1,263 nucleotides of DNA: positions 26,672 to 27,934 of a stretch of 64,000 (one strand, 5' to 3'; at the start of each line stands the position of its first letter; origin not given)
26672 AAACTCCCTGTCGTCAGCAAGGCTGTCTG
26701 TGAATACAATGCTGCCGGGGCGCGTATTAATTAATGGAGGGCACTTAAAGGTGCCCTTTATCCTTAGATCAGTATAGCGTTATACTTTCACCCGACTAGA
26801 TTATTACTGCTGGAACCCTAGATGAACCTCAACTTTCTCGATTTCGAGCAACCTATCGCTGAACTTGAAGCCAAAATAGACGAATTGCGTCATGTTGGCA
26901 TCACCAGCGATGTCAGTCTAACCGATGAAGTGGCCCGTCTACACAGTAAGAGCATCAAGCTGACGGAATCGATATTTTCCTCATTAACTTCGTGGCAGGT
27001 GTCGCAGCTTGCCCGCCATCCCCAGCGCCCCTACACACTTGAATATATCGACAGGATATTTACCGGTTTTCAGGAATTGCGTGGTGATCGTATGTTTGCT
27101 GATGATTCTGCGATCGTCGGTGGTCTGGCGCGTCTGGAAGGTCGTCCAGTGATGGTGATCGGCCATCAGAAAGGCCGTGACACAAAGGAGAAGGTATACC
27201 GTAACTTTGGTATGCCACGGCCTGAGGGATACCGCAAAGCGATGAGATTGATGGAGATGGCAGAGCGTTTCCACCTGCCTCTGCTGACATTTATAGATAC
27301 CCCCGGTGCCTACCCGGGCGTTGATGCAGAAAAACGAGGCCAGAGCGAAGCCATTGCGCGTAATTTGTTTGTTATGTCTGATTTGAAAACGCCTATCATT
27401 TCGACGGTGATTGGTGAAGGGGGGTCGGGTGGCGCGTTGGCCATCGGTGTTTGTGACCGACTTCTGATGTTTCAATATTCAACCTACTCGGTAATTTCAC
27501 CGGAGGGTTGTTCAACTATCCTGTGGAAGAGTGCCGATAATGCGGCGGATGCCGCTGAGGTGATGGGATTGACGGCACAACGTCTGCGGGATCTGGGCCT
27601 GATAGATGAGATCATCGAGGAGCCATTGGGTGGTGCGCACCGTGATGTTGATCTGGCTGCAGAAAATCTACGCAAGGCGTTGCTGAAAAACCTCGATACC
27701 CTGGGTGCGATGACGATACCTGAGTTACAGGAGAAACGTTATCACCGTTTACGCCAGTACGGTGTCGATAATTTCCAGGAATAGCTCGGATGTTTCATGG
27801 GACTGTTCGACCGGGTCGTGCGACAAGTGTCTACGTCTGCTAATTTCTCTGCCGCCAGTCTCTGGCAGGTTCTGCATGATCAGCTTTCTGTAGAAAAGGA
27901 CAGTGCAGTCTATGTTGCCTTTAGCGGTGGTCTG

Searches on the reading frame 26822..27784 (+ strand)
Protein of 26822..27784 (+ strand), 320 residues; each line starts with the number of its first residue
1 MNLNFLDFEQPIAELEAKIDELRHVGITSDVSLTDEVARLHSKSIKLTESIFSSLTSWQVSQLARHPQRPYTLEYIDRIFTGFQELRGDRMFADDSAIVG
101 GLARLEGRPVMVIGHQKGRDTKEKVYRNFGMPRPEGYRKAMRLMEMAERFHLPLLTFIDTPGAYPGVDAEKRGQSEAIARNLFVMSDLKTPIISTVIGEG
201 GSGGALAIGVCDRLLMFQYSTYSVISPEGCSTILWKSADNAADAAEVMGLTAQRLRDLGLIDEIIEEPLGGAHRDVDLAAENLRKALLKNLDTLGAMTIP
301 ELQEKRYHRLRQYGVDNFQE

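Call 10: find_encoding_contigs(protein=window:26822-27784:+, flank=3000, max_places=10)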
Protein window:26822-27784:+ (320 aa): no gene with exactly this product is on record in the collection.

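Call 26: find_related_loci(query=window:26822-27781:+, collection=metagenome_contigs, flank=2500)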
Query window:26822-27781:+ (320 aa) in metagenome_contigs; peptide patterns used: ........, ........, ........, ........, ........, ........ (x = any residue, [..] = any of these).
600 stretches matched a pattern (row limit reached: there are more); 344 encode a relative of the query (tblastn E <= 1e-3); the best 80 are kept; 80 distinct loci.
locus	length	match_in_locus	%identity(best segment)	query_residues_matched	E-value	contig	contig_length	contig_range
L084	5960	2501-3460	96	1-320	0e+0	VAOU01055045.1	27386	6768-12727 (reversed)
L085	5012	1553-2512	91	1-320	0e+0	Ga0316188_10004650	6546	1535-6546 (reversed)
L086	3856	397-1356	79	1-320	0e+0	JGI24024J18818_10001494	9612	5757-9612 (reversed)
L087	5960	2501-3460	79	1-320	3e-178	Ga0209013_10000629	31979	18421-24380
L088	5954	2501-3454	73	1-320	7e-164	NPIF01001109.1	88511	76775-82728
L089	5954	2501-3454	74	1-320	2e-163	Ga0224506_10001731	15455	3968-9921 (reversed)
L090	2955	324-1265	74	1-314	4e-172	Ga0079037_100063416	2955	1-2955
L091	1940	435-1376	74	1-314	2e-176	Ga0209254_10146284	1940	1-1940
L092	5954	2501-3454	76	1-320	9e-163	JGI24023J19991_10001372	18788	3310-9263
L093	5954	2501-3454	74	1-320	6e-161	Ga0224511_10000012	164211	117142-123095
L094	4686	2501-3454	76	1-320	2e-161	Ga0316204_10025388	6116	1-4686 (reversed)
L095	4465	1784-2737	72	1-320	9e-164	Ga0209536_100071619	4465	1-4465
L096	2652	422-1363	73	1-314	4e-169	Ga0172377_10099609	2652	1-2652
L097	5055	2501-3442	72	1-314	2e-161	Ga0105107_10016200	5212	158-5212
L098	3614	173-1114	72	1-314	8e-162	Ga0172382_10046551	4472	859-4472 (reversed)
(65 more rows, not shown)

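Call 28: find_homologous_proteins(query=window:26822-27781:+, max_evalue=1e-120)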
Query window:26822-27781:+ (320 aa): 7976 proteins with E <= 1e-120 among 8000 candidates; the best 120 are listed.
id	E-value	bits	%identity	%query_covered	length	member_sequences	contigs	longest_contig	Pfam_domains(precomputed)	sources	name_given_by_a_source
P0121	2.6e-209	711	100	100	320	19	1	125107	PF01039.28,PF03255.20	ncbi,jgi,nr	ncbi:MAG: acetyl-CoA carboxylase carboxyltransferase subunit alpha [Gammaproteobacteria bacterium]|n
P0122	2.1e-199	679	94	100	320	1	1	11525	PF01039.28,PF03255.20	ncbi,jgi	-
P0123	6.1e-195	664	94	100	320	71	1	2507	PF01039.28,PF03255.20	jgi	-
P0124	2.0e-192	656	92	100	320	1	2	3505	PF01039.28,PF03255.20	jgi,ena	jgi:acetyl-CoA carboxylase carboxyl transferase subunit alpha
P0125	1.0e-191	654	91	100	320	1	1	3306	PF01039.28,PF03255.20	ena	-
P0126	1.4e-191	653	93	100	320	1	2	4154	PF01039.28,PF03255.20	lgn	-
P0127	2.7e-191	652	93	100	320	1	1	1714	PF01039.28,PF03255.20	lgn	-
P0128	3.7e-191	652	93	100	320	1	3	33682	PF01039.28,PF03255.20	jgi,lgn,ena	-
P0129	5.2e-191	651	93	100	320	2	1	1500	PF01039.28,PF03255.20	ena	-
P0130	7.1e-191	651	92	100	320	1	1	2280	PF01039.28,PF03255.20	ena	-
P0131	1.2e-189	647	90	100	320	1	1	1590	PF01039.28,PF03255.20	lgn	-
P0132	4.3e-188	642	91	100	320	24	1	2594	PF01039.28,PF03255.20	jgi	-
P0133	6.1e-181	618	86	100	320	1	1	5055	PF01039.28,PF03255.20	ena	-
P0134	1.5e-179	614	86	100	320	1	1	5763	PF01039.28,PF03255.20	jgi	jgi:acetyl-CoA carboxylase carboxyl transferase subunit alpha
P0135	1.5e-179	614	86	100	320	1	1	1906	PF01039.28,PF03255.20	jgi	jgi:acetyl-CoA carboxylase carboxyl transferase subunit alpha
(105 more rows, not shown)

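Call 29: find_encoding_contigs(protein=P0121, flank=1500, max_places=6)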
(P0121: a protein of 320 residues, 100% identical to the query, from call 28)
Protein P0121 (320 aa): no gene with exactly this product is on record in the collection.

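Call 30: find_encoding_contigs(protein=P0122, flank=1500, max_places=6)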
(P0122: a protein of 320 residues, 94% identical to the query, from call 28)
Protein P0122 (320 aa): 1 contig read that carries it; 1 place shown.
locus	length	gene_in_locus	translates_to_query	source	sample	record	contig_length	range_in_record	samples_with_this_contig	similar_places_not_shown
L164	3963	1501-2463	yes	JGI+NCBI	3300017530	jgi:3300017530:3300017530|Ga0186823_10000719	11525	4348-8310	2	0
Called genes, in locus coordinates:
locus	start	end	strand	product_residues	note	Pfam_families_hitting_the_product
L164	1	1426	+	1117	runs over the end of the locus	PF02811:PHP, PF07733:DNA_pol3_alpha, PF17657:DNA_pol3_finger, PF14579:HHH_6, PF01336:tRNA_anti-codon (weak), PF20914:DNA_pol_IIIA_C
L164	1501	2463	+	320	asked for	PF03255:ACCA, PF01039:Carboxyl_trans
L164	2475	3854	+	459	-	PF01171:ATP_bind_3, PF09179:TilS, PF11734:TilS_C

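Call 31: find_encoding_contigs(protein=P0128, flank=1500, max_places=6)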
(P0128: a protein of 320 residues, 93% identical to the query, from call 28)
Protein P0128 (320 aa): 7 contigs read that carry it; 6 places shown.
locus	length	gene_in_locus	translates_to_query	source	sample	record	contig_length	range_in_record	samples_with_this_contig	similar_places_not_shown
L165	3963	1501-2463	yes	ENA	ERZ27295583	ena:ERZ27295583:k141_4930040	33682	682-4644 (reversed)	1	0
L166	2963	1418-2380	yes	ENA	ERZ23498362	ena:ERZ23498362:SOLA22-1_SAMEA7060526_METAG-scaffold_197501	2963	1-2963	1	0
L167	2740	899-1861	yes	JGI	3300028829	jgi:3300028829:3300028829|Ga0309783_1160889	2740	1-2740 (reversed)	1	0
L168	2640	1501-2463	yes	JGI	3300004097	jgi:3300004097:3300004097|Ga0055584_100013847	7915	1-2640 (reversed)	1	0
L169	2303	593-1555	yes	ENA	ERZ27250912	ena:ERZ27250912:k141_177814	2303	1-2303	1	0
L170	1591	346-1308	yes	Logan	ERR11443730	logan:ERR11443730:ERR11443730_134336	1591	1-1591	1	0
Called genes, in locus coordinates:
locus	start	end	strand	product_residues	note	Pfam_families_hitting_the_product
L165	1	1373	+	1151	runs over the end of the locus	PF02811:PHP, PF07733:DNA_pol3_alpha, PF17657:DNA_pol3_finger, PF14579:HHH_6, PF01336:tRNA_anti-codon (weak), PF20914:DNA_pol_IIIA_C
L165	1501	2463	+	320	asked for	PF03255:ACCA, PF01039:Carboxyl_trans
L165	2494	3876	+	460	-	PF01171:ATP_bind_3, PF09179:TilS (weak), PF11734:TilS_C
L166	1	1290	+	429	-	?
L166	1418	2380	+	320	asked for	PF03255:ACCA, PF01039:Carboxyl_trans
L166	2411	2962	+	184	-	?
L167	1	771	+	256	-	?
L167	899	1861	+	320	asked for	PF03255:ACCA, PF01039:Carboxyl_trans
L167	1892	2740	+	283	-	?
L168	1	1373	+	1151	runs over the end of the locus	PF02811:PHP, PF07733:DNA_pol3_alpha, PF17657:DNA_pol3_finger, PF14579:HHH_6, PF01336:tRNA_anti-codon (weak), PF20914:DNA_pol_IIIA_C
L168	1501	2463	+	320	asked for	PF03255:ACCA, PF01039:Carboxyl_trans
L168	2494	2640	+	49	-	?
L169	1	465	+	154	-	?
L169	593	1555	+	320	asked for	PF03255:ACCA, PF01039:Carboxyl_trans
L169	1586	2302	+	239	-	?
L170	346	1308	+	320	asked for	PF03255:ACCA, PF01039:Carboxyl_trans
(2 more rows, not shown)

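Call 32: find_encoding_contigs(protein=P0124, flank=1500, max_places=6)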
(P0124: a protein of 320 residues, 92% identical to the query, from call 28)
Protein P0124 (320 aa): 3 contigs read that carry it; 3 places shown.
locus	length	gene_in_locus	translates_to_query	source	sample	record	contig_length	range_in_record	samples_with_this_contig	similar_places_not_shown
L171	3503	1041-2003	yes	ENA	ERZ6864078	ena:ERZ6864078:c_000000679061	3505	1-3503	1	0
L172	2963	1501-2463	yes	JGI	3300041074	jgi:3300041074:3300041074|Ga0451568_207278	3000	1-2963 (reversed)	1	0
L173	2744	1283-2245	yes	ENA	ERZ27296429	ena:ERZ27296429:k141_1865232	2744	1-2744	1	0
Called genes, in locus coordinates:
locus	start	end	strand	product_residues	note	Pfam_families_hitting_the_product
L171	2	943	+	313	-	?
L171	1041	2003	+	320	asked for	PF03255:ACCA, PF01039:Carboxyl_trans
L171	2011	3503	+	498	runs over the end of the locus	?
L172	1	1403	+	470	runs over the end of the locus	PF17657:DNA_pol3_finger, PF14579:HHH_6, PF01336:tRNA_anti-codon (weak), PF20914:DNA_pol_IIIA_C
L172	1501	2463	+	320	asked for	PF03255:ACCA, PF01039:Carboxyl_trans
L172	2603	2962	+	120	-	?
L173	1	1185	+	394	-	?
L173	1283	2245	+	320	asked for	PF03255:ACCA, PF01039:Carboxyl_trans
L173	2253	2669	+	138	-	PF01171:ATP_bind_3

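Call 37: find_encoding_contigs(protein=P0123, flank=1500, max_places=8)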
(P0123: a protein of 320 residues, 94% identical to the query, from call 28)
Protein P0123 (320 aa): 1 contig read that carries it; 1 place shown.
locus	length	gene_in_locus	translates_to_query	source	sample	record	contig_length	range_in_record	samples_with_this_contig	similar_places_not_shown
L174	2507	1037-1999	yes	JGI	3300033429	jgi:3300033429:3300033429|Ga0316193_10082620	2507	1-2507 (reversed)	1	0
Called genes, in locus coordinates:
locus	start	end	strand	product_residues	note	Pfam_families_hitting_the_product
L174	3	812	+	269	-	?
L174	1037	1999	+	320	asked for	PF03255:ACCA, PF01039:Carboxyl_trans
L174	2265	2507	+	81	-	?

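Call 38: find_encoding_contigs(protein=P0126, flank=1500, max_places=8)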
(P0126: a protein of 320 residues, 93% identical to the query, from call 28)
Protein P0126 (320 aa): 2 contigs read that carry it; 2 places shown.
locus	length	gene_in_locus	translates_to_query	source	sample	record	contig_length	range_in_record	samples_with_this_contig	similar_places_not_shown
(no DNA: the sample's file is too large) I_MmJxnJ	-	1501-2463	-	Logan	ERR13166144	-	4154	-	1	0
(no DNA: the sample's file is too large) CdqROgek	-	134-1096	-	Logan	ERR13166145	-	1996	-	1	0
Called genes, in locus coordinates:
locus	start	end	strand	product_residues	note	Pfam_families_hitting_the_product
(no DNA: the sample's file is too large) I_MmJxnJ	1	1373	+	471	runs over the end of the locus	PF17657:DNA_pol3_finger, PF14579:HHH_6, PF01336:tRNA_anti-codon (weak), PF20914:DNA_pol_IIIA_C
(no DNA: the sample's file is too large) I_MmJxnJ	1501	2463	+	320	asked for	PF03255:ACCA, PF01039:Carboxyl_trans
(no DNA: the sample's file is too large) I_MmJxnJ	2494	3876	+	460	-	PF01171:ATP_bind_3, PF09179:TilS (weak), PF11734:TilS_C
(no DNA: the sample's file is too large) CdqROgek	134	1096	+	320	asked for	PF03255:ACCA, PF01039:Carboxyl_trans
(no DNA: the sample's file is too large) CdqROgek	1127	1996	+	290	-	?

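Call 55: list_cluster_members(proteins=[P0121])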
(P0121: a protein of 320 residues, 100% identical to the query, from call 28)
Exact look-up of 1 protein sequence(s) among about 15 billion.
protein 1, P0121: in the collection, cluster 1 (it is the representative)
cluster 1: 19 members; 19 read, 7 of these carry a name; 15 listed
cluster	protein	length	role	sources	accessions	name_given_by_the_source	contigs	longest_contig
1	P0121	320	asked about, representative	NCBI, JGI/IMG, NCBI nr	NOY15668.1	MAG: acetyl-CoA carboxylase carboxyltransferase subunit alpha [Gammaproteobacteria ... | acetyl-CoA carboxylase carboxyltransferase subunit alpha [Gammaproteobacteria bacterium]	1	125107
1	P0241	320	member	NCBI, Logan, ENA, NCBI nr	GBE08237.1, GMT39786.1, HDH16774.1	MAG TPA: acetyl-CoA carboxylase carboxyltransferase subunit alpha [Gammaproteobacteria ... | acetyl-coenzyme A carboxylase carboxyl transferase subunit alpha [bacterium BMS3Abin11]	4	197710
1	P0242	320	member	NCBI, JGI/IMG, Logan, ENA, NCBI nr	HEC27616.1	MAG TPA: acetyl-CoA carboxylase carboxyltransferase subunit alpha [Gammaproteobacteria ... | acetyl-CoA carboxylase carboxyltransferase subunit alpha [Gammaproteobacteria bacterium]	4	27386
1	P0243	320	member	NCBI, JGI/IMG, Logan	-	acetyl-CoA carboxylase carboxyl transferase subunit alpha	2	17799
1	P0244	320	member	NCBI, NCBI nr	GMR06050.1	MAG: acetyl-CoA carboxylase carboxyl transferase subunit alpha [Gammaproteobacteria ...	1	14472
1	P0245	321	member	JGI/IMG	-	acetyl-CoA carboxylase carboxyl transferase subunit alpha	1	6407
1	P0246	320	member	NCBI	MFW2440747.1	MAG: acetyl-CoA carboxylase carboxyltransferase subunit alpha [Arenicellales bacterium]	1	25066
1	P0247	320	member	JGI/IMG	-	-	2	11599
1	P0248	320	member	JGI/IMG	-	-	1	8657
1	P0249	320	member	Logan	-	-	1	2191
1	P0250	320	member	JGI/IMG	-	-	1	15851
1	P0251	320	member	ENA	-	-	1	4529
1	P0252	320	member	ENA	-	-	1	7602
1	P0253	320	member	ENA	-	-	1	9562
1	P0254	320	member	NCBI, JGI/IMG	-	-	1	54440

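Call 57: find_encoding_contigs(protein=P0254, flank=10000, max_places=4)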
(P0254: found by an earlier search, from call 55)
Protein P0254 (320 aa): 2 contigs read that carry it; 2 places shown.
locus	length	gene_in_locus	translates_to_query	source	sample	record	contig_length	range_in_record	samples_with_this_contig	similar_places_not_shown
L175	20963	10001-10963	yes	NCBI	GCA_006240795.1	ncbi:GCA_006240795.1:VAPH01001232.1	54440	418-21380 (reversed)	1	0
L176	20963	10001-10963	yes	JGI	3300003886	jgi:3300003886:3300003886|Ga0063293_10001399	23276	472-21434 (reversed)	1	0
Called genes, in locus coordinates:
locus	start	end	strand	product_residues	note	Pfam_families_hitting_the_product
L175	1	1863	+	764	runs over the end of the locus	PF08479:POTRA_2 (faint), PF07244:POTRA, PF01103:Omp85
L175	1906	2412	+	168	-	PF03938:OmpH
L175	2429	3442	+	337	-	PF04613:LpxD, PF25084:LbH_EIF2B (weak), PF25087:GMPPB_C, PF00132:Hexapep (weak), PF25084:LbH_EIF2B (weak), PF00132:Hexapep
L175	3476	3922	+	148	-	PF22817:ApeP-like, PF07977:FabA, PF22818:ApeI-like, PF01575:MaoC_dehydratas (weak)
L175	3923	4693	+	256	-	PF25087:GMPPB_C (faint), PF00132:Hexapep, PF13720:Acetyltransf_11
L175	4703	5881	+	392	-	PF02684:LpxB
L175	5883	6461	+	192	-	PF01351:RNase_HII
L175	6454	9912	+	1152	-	PF02811:PHP, PF07733:DNA_pol3_alpha, PF17657:DNA_pol3_finger, PF14579:HHH_6, PF01336:tRNA_anti-codon (weak), PF20914:DNA_pol_IIIA_C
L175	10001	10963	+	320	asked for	PF03255:ACCA, PF01039:Carboxyl_trans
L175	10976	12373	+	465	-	PF01171:ATP_bind_3, PF09179:TilS (weak), PF11734:TilS_C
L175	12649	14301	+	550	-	PF06418:CTP_synth_N, PF00117:GATase, PF07722:Peptidase_C26 (weak)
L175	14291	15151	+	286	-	PF00793:DAHP_synth_1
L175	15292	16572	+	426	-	PF03952:Enolase_N, PF00113:Enolase_C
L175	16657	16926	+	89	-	PF04977:DivIC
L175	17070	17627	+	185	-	PF08768:THAP4_heme-bd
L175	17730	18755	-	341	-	PF01571:GCV_T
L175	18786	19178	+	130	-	PF01127:Sdh_cyt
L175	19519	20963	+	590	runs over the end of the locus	PF00890:FAD_binding_2, PF03486:HI0933_like (faint), PF07992:Pyr_redox_2 (faint), PF02910:Succ_DH_flav_C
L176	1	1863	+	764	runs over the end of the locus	PF08479:POTRA_2 (faint), PF07244:POTRA, PF01103:Omp85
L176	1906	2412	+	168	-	PF03938:OmpH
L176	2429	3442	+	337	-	PF04613:LpxD, PF25084:LbH_EIF2B (weak), PF25087:GMPPB_C, PF00132:Hexapep (weak), PF25084:LbH_EIF2B (weak), PF00132:Hexapep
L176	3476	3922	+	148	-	PF22817:ApeP-like, PF07977:FabA, PF22818:ApeI-like, PF01575:MaoC_dehydratas (weak)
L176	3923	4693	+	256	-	PF25087:GMPPB_C (faint), PF00132:Hexapep, PF13720:Acetyltransf_11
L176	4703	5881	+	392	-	PF02684:LpxB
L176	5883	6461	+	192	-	PF01351:RNase_HII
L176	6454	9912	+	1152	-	PF02811:PHP, PF07733:DNA_pol3_alpha, PF17657:DNA_pol3_finger, PF14579:HHH_6, PF01336:tRNA_anti-codon (weak), PF20914:DNA_pol_IIIA_C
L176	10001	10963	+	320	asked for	PF03255:ACCA, PF01039:Carboxyl_trans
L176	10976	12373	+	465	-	PF01171:ATP_bind_3, PF09179:TilS (weak), PF11734:TilS_C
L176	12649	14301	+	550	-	PF06418:CTP_synth_N, PF00117:GATase, PF07722:Peptidase_C26 (weak)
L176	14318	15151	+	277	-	PF00793:DAHP_synth_1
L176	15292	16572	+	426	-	PF03952:Enolase_N, PF00113:Enolase_C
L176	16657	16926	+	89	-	PF04977:DivIC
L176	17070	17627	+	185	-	PF08768:THAP4_heme-bd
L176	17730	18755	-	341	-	PF01571:GCV_T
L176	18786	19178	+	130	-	PF01127:Sdh_cyt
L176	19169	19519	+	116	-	PF01127:Sdh_cyt, PF05328:CybS (faint)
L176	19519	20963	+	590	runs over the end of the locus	PF00890:FAD_binding_2, PF03486:HI0933_like (faint), PF07992:Pyr_redox_2 (faint), PF02910:Succ_DH_flav_C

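Call 60: find_encoding_contigs(protein=P0246, flank=10000, max_places=3)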
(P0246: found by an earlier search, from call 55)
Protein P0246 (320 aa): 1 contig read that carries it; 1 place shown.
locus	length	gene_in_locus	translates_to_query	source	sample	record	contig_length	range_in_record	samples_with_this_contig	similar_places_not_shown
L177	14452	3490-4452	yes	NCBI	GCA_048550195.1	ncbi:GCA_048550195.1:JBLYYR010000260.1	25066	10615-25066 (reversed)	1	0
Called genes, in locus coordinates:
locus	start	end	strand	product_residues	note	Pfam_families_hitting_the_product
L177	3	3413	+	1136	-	PF02811:PHP, PF07733:DNA_pol3_alpha, PF17657:DNA_pol3_finger, PF14579:HHH_6, PF01336:tRNA_anti-codon (weak), PF20914:DNA_pol_IIIA_C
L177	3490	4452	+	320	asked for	PF03255:ACCA, PF01039:Carboxyl_trans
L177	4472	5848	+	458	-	PF01171:ATP_bind_3, PF09179:TilS, PF11734:TilS_C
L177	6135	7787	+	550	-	PF06418:CTP_synth_N, PF00117:GATase, PF07722:Peptidase_C26 (weak)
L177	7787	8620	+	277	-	PF00793:DAHP_synth_1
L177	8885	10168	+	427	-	PF03952:Enolase_N, PF00113:Enolase_C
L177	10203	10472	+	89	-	PF04977:DivIC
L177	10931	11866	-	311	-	PF01571:GCV_T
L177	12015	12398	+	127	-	PF01127:Sdh_cyt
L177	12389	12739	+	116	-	PF01127:Sdh_cyt (weak)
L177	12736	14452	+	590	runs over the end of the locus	PF00890:FAD_binding_2, PF03486:HI0933_like (faint), PF07992:Pyr_redox_2 (faint), PF02910:Succ_DH_flav_C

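Call 61: find_encoding_contigs(protein=P0244, flank=10000, max_places=3)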
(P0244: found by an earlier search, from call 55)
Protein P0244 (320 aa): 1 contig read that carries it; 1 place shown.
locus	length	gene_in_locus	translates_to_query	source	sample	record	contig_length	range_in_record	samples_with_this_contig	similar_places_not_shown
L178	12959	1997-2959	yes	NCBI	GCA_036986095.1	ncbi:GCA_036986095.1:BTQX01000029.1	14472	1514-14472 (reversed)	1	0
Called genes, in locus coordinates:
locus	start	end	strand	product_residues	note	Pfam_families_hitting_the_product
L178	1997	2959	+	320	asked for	PF03255:ACCA, PF01039:Carboxyl_trans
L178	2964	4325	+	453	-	PF01171:ATP_bind_3, PF09179:TilS, PF11734:TilS_C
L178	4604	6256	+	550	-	PF06418:CTP_synth_N, PF00117:GATase, PF07722:Peptidase_C26 (weak)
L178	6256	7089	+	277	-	PF00793:DAHP_synth_1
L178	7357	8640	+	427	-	PF03952:Enolase_N, PF13378:MR_MLE_C (faint), PF00113:Enolase_C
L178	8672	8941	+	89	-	PF04977:DivIC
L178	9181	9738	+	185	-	PF08768:THAP4_heme-bd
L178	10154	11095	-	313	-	PF01571:GCV_T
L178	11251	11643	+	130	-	PF01127:Sdh_cyt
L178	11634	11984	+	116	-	PF01127:Sdh_cyt (weak)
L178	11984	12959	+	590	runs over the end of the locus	PF00890:FAD_binding_2, PF03486:HI0933_like (faint), PF07992:Pyr_redox_2 (faint), PF02910:Succ_DH_flav_C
